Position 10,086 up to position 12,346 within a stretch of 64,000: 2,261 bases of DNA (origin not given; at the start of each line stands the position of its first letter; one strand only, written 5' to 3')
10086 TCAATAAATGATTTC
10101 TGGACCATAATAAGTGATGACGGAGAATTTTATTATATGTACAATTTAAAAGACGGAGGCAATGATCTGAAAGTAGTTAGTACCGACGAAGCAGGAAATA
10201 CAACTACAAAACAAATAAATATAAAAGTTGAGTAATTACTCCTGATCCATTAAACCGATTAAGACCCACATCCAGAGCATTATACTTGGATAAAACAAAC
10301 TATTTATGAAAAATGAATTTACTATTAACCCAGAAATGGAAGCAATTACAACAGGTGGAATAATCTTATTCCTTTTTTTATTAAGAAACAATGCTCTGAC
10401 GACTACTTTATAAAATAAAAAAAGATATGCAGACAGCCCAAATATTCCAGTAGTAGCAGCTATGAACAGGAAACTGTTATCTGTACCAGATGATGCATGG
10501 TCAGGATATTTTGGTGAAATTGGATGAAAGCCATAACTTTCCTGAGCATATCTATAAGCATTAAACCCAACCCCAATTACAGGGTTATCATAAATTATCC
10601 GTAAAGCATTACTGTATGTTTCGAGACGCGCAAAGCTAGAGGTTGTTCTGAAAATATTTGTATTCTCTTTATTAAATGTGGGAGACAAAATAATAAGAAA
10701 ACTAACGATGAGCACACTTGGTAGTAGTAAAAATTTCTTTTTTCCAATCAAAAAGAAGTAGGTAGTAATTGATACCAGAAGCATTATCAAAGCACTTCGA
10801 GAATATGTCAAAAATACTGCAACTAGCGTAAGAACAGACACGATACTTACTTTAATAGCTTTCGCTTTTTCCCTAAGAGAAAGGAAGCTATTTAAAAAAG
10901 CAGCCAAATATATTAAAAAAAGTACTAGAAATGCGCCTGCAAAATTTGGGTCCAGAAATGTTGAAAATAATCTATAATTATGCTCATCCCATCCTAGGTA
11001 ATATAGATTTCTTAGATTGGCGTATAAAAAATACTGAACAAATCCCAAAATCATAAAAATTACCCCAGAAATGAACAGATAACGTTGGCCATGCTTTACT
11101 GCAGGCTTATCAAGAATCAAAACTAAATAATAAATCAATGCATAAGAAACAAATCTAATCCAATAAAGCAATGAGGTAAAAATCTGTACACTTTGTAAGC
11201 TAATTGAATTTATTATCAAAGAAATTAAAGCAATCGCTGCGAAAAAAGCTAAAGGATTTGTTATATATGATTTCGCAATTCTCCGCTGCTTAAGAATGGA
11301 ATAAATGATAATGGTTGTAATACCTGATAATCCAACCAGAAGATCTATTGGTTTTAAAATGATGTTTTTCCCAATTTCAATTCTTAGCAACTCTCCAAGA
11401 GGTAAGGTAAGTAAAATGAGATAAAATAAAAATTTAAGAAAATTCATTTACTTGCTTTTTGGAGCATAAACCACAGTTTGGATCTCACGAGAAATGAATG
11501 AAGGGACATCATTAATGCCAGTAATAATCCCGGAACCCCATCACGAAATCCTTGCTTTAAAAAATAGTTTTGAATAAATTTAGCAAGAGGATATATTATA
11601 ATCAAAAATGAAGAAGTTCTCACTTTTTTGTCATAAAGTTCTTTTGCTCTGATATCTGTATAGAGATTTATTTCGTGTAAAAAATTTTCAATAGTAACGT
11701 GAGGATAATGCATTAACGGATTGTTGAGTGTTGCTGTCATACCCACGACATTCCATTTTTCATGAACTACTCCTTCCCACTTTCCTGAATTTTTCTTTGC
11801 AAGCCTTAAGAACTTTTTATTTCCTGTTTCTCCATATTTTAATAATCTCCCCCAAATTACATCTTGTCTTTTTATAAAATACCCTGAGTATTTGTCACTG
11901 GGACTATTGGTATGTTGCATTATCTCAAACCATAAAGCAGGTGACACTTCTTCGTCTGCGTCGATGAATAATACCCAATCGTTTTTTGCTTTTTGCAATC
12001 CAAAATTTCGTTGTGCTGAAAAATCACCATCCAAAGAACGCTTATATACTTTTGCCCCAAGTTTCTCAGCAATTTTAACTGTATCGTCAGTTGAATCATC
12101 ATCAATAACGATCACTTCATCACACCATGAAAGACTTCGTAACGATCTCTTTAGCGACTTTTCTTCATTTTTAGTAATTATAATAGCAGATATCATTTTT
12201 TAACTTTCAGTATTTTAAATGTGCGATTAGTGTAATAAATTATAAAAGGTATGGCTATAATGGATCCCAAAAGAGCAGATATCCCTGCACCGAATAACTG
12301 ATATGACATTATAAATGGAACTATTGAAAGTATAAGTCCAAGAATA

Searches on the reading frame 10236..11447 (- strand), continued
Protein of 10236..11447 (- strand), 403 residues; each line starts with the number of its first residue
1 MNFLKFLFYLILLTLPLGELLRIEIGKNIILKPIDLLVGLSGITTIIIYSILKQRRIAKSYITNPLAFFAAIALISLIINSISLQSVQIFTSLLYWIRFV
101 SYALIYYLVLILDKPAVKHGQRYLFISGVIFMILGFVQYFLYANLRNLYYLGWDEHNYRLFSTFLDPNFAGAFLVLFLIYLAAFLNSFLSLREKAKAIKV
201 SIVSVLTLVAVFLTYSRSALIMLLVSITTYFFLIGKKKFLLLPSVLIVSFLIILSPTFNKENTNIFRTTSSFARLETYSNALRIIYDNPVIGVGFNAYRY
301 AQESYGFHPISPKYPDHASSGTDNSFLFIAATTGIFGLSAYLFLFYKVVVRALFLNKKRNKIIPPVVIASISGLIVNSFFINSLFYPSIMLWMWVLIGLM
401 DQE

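Call 74: search_protein_families(library=pfam, proteins=[L115:3888-5012:+, L115:4930-5838:+, L115:8784-10007:+, L123:3902-5422:+, L123:6076-8424:-, L100:3230-4069:+, L085:2357-3373:+, L085:3413-4534:-, L087:3140-4324:-], max_evalue=0.001)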
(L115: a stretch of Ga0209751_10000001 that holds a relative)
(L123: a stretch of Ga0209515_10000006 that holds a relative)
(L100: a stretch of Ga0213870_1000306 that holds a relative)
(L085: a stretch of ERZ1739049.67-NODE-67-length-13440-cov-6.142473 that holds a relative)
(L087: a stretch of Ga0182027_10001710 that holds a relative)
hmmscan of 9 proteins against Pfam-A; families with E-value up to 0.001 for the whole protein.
L115:3888-5012:+ (374 aa): 6 families
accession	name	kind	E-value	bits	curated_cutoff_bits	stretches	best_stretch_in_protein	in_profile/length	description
PF00534.26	Glycos_transf_1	-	3.5e-28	98.7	26.4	1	257-347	81-172/172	Glycosyl transferases group 1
PF13692.12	Glyco_trans_1_4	-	9.5e-14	52.3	27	1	261-333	69-142/142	Glycosyl transferases group 1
PF13524.12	Glyco_trans_1_2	-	9.2e-12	45.6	25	1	252-362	30-143/144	Glycosyl transferase-like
PF13439.12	Glyco_transf_4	-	3.1e-09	37.5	28.5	1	12-202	2-170/170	Glycosyltransferase Family 4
PF20706.3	GT4-conflict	-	0.00012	21.6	26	1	262-360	275-384/385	Family 4 Glycosyltransferase in conflict systems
PF13579.12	Glyco_trans_4_4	-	0.00031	21.6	29.7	1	12-185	1-144/158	Glycosyl transferase 4-like domain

L115:4930-5838:+ (302 aa): 8 families
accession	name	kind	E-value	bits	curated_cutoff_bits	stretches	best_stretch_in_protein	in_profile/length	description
PF08241.18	Methyltransf_11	-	5.1e-18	65.9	21.2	1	71-162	1-94/95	Methyltransferase domain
PF13649.12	Methyltransf_25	-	3.5e-15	56.9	27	1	70-159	1-97/97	Methyltransferase domain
PF13847.12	Methyltransf_31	-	1.4e-14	54.5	27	1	68-187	5-129/145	Methyltransferase domain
PF13489.12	Methyltransf_23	-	2e-09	37.9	27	1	67-220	23-162/164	Methyltransferase domain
PF08242.18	Methyltransf_12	-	7.9e-07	30.2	30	1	71-161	1-98/98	Methyltransferase domain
PF01209.24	Ubie_methyltran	-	4e-05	23.5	20.1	1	94-162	77-150/233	ubiE/COQ5 methyltransferase family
PF05175.20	MTS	-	0.00022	21.3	23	1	66-143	31-113/170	Methyltransferase small domain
PF07021.18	MetW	-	0.00034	20.7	21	1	69-230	16-172/193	Methionine biosynthesis protein MetW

L115:8784-10007:+ (407 aa): 6 families
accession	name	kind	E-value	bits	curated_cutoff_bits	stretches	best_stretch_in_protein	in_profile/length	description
PF08484.17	Methyltransf_14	-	3.1e-47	160.8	23.5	1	246-402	2-160/160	C-methyltransferase C-terminal domain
PF13489.12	Methyltransf_23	-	1.5e-13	51.2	27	1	84-238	8-161/164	Methyltransferase domain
PF08421.16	Methyltransf_13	-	2.1e-11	44.2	31.3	1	10-67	1-62/62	Putative zinc binding domain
PF08241.18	Methyltransf_11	-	8.9e-06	26.7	21.2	1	105-197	1-95/95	Methyltransferase domain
PF08242.18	Methyltransf_12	-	1e-05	26.6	30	1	105-195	1-98/98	Methyltransferase domain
PF13847.12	Methyltransf_31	-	0.00068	19.8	27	0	158-222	70-129/145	Methyltransferase domain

L123:3902-5422:+ (506 aa): 2 families
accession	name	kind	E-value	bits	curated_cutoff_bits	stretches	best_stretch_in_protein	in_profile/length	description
PF02366.24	PMT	-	2.9e-14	53.7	22.7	1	65-240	43-229/245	Dolichyl-phosphate-mannose-protein mannosyltransferase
PF13231.12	PMT_2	-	1.3e-13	51.9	26.1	1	94-239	18-160/160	Dolichyl-phosphate-mannose-protein mannosyltransferase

L123:6076-8424:- (782 aa): 1 family
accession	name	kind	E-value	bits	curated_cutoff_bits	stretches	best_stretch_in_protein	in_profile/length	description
PF09586.16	YfhO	-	9.6e-10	37.9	28.5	1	675-755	754-835/835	Bacterial membrane protein YfhO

L100:3230-4069:+ (279 aa): 13 families
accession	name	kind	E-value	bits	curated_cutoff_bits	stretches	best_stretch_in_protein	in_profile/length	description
PF08241.18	Methyltransf_11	-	1.7e-20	73.9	21.2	1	52-153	1-95/95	Methyltransferase domain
PF13847.12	Methyltransf_31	-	8.5e-19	68.1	27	1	45-156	1-112/145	Methyltransferase domain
PF13649.12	Methyltransf_25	-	3.5e-18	66.5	27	1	51-149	1-97/97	Methyltransferase domain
PF13489.12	Methyltransf_23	-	5.4e-14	52.7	27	1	36-226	9-160/164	Methyltransferase domain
PF02353.26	CMAS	-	2.6e-13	50.3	27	1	17-156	32-167/273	Mycolic acid cyclopropane synthetase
PF08242.18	Methyltransf_12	-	3.2e-12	47.4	30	1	52-151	1-98/98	Methyltransferase domain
PF07021.18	MetW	-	9.3e-09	35.6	21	1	44-146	10-103/193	Methionine biosynthesis protein MetW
PF01209.24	Ubie_methyltran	-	2.1e-06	27.7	20.1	1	38-173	38-173/233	ubiE/COQ5 methyltransferase family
PF08003.17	Methyltransf_9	-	0.0001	21.8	23.8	1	46-155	114-219/315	Protein of unknown function (DUF1698)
PF03848.20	TehB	-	0.00019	21.4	20.4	1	38-154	21-133/193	Tellurite resistance protein TehB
PF01555.25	N6_N4_Mtase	-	0.0003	21.2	26.7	0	128-191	26-61/221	DNA methylase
PF08123.19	DOT1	-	0.00033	20.7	23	1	28-117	23-110/205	Histone methylation protein DOT1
PF05175.20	MTS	-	0.00061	19.9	23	0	44-153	28-138/170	Methyltransferase small domain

L085:2357-3373:+ (338 aa): 5 families
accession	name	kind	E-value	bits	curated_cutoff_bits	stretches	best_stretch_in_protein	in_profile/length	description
PF00534.26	Glycos_transf_1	-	1.1e-16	61.3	26.4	1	149-307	6-169/172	Glycosyl transferases group 1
PF13439.12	Glyco_transf_4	-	8.8e-16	58.8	28.5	1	37-136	71-169/170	Glycosyltransferase Family 4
PF13692.12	Glyco_trans_1_4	-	3.2e-15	57.1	27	1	161-295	4-141/142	Glycosyl transferases group 1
PF13524.12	Glyco_trans_1_2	-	3e-07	30.9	25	1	213-303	27-121/144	Glycosyl transferase-like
PF13579.12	Glyco_trans_4_4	-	8.6e-05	23.4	29.7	1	44-131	71-157/158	Glycosyl transferase 4-like domain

L085:3413-4534:- (373 aa): 5 families
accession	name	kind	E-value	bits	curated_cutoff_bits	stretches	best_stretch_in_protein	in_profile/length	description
PF03275.19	GLF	-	7e-75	251.6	26.3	1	152-352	1-203/203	UDP-galactopyranose mutase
PF13450.12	NAD_binding_8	-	8.1e-18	64.9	21.9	1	10-78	1-68/68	NAD(P)-binding Rossmann-like domain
PF01593.30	Amino_oxidase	-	0.00023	21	19.8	1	30-78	15-61/443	Flavin containing amine oxidoreductase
PF12831.13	FAD_oxidored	-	0.00053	19.8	27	0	7-45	1-38/416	FAD dependent oxidoreductase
PF01266.30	DAO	-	0.00074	19.6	27.9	0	7-43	1-37/353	FAD dependent oxidoreductase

L087:3140-4324:- (394 aa): 1 family
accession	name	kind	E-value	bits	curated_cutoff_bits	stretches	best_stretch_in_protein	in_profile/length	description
PF01180.27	DHO_dh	-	3.8e-54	184.3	27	1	60-357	1-291/291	Dihydroorotate dehydrogenase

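Call 78: list_cluster_members(proteins=[P0121, P0122, P0125])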
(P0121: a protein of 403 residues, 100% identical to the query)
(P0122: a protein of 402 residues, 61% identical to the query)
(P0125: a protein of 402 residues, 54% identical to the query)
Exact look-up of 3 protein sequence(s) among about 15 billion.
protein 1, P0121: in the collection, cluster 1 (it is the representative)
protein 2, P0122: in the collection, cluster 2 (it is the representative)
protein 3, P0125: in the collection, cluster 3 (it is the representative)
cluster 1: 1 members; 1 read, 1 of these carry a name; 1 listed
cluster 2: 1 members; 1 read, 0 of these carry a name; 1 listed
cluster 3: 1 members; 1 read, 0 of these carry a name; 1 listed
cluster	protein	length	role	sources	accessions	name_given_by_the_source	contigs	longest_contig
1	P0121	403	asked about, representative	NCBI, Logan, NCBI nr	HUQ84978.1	MAG TPA: O-antigen ligase family protein [Candidatus Limnocylindrales bacterium] | O-antigen ligase family protein [Candidatus Limnocylindrales bacterium]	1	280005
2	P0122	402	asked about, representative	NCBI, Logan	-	-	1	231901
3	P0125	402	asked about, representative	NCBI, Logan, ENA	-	-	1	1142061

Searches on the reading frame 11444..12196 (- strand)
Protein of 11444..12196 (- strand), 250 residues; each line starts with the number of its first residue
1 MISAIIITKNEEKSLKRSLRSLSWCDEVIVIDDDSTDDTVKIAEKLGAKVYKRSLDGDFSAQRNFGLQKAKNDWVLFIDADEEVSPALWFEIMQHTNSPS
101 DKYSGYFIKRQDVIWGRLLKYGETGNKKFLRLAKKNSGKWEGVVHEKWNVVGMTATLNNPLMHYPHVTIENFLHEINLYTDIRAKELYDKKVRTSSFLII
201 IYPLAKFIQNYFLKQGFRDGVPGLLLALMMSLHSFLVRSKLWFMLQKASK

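Call 4: search_protein_families(library=pfam, proteins=[window:11444-12196:-], max_evalue=0.01)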
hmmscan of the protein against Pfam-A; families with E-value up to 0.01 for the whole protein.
window:11444-12196:- (250 aa): 4 families
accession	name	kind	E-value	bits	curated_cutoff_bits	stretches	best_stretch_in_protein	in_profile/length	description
PF00535.33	Glycos_transf_2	-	2.5e-23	83.3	23.3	1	3-100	1-108/168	Glycosyl transferase family 2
PF13704.12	Glyco_tranf_2_4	-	1.7e-06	28.9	27.5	1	10-82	2-82/98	Glycosyl transferase family 2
PF10111.15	Glyco_tranf_2_2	-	8.9e-06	25.8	27.3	1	26-86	30-96/276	Glycosyltransferase like family 2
PF13641.12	Glyco_tranf_2_3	-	0.0078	16.7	27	0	2-87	3-102/230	Glycosyltransferase like family 2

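Call 5: search_protein_families(library=ncbifam, proteins=[window:11444-12196:-], max_evalue=0.01)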
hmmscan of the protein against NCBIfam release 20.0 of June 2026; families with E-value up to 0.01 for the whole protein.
window:11444-12196:- (250 aa): 15 families
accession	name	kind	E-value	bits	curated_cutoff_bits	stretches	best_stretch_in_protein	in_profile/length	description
TIGR04283.1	glyco_like_mftF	equivalog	5.3e-15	55.6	182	1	2-107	1-107/221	TIGR04283 family arsenosugar biosynthesis glycosyltransferase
TIGR04195.1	S_glycosyl_SunS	equivalog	3.3e-12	46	350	1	2-82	59-142/421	SunS family peptide S-glycosyltransferase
NF007482.0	PRK10073.1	equivalog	3.1e-10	39.6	423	1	2-94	8-108/334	glycosyltransferase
TIGR04182.1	glyco_TIGR04182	equivalog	3.7e-09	36.4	325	1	4-86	4-87/293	S-layer glycoprotein N-glycosyltransferase AglJ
TIGR03965.1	mycofact_glyco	equivalog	6.9e-08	31.8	280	1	3-92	77-174/467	mycofactocin biosynthesis glycosyltransferase MftF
NF010496.0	PRK13915.1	equivalog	1.9e-07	30.5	262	1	2-81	33-126/307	glucosyl-3-phosphoglycerate synthase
NF041875.1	EPS_EpsD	equivalog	2.8e-07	30.2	370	1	3-94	2-102/325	exopolysaccharide biosynthesis glycosyltransferase EpsD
NF050050.1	ProtGlycPglI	equivalog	4.6e-06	26.2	500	1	2-112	4-125/306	GalNAc(5)-diNAcBac-PP-undecaprenol beta-1,3-glucosyltransferase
NF047683.1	TeichurnBiosyTuaG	equivalog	5.9e-05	22.8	400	1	8-85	14-100/252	teichuronic acid biosynthesis protein TuaG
TIGR03937.1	PgaC_IcaA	equivalog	0.00015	20.8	422.3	1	2-86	47-140/407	poly-beta-1,6-N-acetyl-D-glucosamine synthase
NF041391.1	DPhHxTase_Halo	equivalog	0.0005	19.1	375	1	27-134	26-128/213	dolichyl-phosphate hexose transferase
NF038302.1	EPS_HpsE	equivalog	0.00092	18.3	300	1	19-86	29-101/307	hormogonium polysaccharide biosynthesis glycosyltransferase HpsE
NF038299.1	EPS_HpsN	equivalog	0.0013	17.8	425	1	2-87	3-97/317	hormogonium polysaccharide biosynthesis glycosyltransferase HpsN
TIGR03469.1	HpnB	hypoth_equivalog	0.0045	16.1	379.25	1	2-51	46-100/386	hopene-associated glycosyltransferase HpnB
TIGR03584.1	PseF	equivalog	0.0092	15.6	205.7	0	190-218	91-118/222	pseudaminic acid cytidylyltransferase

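Call 45: search_solved_structures(query=window:11444-12196:-, max_evalue=0.01)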
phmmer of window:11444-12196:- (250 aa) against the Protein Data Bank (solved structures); distinct sequences matched with E-value up to 0.01: 15.
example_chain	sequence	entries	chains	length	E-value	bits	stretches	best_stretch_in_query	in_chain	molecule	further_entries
22ao_A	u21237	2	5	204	3.5e-20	76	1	2-168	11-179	GmaR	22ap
7msk_A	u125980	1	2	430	1.1e-08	38.4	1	3-82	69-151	Glyco_trans_2-like domain-containing protein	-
7msp_A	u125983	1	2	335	2.6e-07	33.8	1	4-83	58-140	SPbeta prophage-derived glycosyltransferase SunS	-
7msn_A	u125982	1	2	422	3.8e-07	33.3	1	4-83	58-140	SPbeta prophage-derived glycosyltransferase SunS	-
5tze_C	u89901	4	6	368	3e-06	30.4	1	3-85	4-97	Glycosyl transferase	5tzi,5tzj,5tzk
5tz8_A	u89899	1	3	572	6.9e-06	29.2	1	3-85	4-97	Glycosyl transferase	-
6p61_A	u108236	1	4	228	0.00024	24.2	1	2-85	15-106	Glycosyltransferase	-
2z87_A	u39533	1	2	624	0.00028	23.9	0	24-92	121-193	Chondroitin synthase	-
2z86_A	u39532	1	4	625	0.00029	23.9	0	24-92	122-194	Chondroitin synthase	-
5hea_A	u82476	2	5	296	0.0012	21.9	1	2-85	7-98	Putative glycosyltransferase (GalT1)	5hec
5mlz_A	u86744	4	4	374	0.0017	21.4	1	3-102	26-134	Dolichol monophosphate mannose synthase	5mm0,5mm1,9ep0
8vh7_A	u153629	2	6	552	0.0018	21.3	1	4-82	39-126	Heparosan synthase B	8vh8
8viw_A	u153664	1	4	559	0.0018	21.3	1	4-82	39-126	Heparosan synthase B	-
6h1j_A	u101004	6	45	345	0.0022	21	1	18-85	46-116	Probable ss-1,3-N-acetylglucosaminyltransferase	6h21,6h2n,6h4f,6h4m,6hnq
9jma_A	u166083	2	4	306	0.0033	20.4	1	2-87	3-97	GalNAc(5)-diNAcBac-PP-undecaprenol beta-1,3-glucosyltransferase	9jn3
